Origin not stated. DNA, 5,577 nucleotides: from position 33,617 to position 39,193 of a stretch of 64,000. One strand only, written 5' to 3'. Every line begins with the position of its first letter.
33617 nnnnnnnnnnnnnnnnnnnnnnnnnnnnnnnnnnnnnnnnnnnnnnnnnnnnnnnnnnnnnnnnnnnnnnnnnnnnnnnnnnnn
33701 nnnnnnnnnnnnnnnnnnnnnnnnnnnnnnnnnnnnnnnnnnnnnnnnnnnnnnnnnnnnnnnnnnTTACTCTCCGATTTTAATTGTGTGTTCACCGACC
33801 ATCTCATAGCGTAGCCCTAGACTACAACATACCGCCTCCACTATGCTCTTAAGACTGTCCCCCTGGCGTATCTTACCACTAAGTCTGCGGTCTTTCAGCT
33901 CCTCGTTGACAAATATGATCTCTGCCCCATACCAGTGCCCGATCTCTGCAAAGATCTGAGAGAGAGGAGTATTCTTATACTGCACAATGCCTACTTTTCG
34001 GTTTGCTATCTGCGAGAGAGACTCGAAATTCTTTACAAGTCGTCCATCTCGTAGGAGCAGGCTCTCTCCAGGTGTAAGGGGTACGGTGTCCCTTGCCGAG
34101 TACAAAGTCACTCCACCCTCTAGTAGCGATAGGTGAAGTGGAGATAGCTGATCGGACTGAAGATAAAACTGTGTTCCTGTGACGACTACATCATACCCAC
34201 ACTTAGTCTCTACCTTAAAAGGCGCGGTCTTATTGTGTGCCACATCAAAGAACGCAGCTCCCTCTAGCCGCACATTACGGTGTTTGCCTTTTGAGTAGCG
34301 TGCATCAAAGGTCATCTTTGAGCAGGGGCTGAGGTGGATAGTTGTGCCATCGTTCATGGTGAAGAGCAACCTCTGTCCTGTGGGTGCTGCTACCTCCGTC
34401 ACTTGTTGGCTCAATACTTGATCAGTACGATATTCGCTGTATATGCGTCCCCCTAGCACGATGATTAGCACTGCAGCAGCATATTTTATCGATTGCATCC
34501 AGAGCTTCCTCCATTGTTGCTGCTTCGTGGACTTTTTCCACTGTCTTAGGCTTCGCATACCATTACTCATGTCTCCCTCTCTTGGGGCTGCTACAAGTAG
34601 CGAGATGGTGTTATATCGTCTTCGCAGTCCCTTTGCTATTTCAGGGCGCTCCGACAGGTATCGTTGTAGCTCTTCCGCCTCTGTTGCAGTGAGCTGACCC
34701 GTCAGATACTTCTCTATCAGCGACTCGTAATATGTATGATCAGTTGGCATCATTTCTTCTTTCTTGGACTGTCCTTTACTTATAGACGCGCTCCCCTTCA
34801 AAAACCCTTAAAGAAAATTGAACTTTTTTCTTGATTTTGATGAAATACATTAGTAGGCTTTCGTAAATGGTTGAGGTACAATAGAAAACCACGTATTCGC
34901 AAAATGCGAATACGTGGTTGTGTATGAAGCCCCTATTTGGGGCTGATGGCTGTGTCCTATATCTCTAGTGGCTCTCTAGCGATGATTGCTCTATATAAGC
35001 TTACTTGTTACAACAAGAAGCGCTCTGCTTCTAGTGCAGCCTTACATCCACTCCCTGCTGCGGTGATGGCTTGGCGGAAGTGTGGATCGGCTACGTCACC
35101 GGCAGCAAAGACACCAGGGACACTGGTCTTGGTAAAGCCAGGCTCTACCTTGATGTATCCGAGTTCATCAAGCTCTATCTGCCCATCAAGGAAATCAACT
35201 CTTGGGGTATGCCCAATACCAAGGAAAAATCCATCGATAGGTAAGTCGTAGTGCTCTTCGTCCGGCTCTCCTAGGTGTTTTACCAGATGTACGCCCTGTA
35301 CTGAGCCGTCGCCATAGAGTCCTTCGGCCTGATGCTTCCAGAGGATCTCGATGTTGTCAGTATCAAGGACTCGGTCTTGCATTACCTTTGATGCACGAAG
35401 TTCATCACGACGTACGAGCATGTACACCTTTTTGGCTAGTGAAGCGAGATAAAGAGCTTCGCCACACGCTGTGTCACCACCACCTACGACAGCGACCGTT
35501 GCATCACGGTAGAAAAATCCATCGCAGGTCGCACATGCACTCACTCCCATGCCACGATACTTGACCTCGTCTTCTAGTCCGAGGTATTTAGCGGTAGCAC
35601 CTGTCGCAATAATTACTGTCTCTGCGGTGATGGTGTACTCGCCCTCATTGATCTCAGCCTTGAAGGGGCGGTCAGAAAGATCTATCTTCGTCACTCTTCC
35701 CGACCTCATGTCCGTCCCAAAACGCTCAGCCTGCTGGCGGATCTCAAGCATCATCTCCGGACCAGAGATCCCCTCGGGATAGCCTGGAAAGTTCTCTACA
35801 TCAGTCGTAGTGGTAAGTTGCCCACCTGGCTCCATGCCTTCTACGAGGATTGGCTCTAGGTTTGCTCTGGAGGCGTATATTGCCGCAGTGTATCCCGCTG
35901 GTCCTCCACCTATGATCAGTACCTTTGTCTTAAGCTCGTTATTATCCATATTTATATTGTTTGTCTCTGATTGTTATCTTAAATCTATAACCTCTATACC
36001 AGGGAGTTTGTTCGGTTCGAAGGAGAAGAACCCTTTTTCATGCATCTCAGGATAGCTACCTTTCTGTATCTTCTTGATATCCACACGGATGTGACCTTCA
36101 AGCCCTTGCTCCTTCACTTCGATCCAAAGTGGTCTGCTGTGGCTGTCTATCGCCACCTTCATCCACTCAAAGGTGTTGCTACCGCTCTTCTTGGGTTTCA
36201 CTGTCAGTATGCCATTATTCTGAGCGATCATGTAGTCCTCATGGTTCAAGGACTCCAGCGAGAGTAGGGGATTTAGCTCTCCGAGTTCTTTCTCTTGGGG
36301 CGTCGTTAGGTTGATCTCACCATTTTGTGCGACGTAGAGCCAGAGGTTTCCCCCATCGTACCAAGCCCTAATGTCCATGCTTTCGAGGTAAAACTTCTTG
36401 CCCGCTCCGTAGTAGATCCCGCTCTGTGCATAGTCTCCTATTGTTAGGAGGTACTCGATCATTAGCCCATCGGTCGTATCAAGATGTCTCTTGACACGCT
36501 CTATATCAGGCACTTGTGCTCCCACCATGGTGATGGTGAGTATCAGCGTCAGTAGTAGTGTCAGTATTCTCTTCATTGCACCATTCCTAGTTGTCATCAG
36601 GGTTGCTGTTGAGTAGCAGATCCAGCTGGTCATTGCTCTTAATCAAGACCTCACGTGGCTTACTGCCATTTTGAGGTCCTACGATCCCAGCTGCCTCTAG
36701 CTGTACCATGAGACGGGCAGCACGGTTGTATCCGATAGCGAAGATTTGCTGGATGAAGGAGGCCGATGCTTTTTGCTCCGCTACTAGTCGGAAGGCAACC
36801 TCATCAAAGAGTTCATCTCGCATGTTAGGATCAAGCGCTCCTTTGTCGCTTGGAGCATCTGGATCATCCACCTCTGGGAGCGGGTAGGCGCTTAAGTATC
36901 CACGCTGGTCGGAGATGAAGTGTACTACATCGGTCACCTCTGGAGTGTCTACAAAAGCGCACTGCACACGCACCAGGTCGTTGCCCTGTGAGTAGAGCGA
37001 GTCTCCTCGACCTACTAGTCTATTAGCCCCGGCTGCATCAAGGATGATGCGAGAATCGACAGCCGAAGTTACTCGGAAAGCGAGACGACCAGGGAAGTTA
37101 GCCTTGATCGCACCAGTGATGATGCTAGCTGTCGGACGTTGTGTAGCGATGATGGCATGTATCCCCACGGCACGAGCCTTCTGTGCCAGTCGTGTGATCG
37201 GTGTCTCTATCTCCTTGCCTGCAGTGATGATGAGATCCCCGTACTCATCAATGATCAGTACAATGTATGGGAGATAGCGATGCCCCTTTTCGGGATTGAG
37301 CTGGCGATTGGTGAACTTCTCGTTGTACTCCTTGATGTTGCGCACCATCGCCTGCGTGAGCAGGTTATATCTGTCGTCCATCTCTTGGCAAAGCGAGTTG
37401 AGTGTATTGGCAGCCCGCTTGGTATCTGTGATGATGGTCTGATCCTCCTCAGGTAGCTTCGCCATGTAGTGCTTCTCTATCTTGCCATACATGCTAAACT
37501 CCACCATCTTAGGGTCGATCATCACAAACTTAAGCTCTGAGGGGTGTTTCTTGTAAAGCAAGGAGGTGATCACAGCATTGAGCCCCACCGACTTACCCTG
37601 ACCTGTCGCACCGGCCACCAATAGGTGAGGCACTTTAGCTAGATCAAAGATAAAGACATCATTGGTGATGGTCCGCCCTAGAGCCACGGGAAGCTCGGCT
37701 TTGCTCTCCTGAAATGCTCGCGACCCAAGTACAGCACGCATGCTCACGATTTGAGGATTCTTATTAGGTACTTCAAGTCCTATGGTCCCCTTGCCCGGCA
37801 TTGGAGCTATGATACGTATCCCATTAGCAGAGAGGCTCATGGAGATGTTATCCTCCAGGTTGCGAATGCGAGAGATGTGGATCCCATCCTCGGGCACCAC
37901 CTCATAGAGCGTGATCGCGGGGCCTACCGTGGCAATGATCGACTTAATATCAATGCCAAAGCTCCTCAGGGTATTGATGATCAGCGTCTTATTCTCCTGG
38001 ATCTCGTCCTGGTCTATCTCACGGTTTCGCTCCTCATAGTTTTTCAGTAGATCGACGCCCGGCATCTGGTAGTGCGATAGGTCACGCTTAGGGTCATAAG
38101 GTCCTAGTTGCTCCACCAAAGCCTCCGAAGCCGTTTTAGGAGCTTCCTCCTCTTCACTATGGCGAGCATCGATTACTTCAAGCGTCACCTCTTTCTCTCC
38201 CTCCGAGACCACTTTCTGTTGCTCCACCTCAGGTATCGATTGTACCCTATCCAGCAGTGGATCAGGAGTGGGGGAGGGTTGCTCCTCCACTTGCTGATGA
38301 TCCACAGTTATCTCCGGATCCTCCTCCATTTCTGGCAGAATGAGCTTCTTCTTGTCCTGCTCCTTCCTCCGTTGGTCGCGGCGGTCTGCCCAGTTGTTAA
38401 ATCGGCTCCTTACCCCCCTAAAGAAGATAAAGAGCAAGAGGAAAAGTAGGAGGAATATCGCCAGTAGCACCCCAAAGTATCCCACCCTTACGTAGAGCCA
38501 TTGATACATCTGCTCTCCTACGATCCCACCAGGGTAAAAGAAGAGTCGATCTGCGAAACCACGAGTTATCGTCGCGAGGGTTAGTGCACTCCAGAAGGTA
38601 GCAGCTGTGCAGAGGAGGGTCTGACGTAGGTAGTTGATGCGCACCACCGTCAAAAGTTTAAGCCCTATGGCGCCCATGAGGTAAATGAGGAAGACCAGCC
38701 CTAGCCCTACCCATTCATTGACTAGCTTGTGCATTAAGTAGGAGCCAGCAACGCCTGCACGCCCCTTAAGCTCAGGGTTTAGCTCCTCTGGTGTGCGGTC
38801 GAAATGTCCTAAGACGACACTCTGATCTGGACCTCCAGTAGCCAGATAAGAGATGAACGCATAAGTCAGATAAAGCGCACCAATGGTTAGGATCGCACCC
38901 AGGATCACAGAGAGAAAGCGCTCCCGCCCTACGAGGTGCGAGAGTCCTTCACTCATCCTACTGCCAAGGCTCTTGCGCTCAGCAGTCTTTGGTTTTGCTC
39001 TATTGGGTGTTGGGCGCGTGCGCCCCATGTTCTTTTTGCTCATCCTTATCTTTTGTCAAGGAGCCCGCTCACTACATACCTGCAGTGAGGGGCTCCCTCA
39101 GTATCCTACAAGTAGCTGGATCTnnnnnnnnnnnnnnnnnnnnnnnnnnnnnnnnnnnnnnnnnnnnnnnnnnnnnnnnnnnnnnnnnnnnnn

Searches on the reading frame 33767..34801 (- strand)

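Call 51: search_protein_families(library=pfam, proteins=[window:33767-34801:-], max_evalue=0.00001)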
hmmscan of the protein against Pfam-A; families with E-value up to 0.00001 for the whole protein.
window:33767-34801:- (344 aa): 2 families
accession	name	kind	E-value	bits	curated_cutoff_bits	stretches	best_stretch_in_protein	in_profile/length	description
PF16344.10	FecR_C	-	3.8e-14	52.9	24.4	1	275-340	4-68/70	FecR, C-terminal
PF04773.18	FecR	-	6.8e-13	49.3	24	1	137-231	3-96/97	FecR protein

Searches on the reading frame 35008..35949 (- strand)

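Call 51: search_protein_families(library=pfam, proteins=[window:35008-35949:-], max_evalue=0.00001)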
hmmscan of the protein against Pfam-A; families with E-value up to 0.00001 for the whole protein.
window:35008-35949:- (313 aa): 7 families
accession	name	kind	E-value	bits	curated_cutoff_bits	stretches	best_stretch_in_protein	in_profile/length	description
PF07992.20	Pyr_redox_2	-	5.1e-48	164.4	26.1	1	9-301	2-291/291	Pyridine nucleotide-disulphide oxidoreductase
PF13738.12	Pyr_redox_3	-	5e-21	75.7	30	1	84-284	102-305/305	Pyridine nucleotide-disulphide oxidoreductase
PF00070.33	Pyr_redox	-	1.5e-15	57.9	22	1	152-222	2-79/82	Pyridine nucleotide-disulphide oxidoreductase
PF01266.30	DAO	-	4.7e-09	36.7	27.9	0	9-43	1-37/353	FAD dependent oxidoreductase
PF00890.30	FAD_binding_2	-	2.8e-06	27.2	20.4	0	10-45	2-38/414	FAD binding domain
PF12831.13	FAD_oxidored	-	4e-06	26.8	27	1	10-49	2-42/416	FAD dependent oxidoreductase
PF01134.28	GIDA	-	4.8e-06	26.3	22.1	0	9-36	1-28/391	Glucose inhibited division protein A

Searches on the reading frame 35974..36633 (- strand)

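Call 51: search_protein_families(library=pfam, proteins=[window:35974-36633:-], max_evalue=0.00001)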
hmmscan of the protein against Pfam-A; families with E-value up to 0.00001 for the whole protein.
window:35974-36633:- (219 aa): 1 family
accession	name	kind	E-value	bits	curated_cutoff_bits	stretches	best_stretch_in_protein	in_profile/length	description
PF16584.11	LolA_2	-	4.7e-06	27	26.8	1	77-124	49-96/152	Outer membrane lipoprotein carrier protein LolA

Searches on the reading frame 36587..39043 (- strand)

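Call 36: search_protein_families(library=pfam, proteins=[window:36587-39043:-])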
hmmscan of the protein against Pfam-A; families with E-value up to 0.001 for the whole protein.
window:36587-39043:- (818 aa): 4 families
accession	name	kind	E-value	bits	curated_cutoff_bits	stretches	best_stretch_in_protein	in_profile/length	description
PF01580.24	FtsK_SpoIIIE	-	3e-56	190.8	24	1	435-637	2-219/221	FtsK/SpoIIIE family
PF17854.6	FtsK_alpha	-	4.7e-30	104.2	22.9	1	327-427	1-101/101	FtsK alpha domain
PF09397.16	FtsK_gamma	-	6.9e-24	83.8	30.6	1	742-801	3-62/63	Ftsk gamma domain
PF13491.11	FtsK_4TM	-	5.5e-06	26.6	23.1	1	41-209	1-160/171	4TM region of DNA translocase FtsK/SpoIIIE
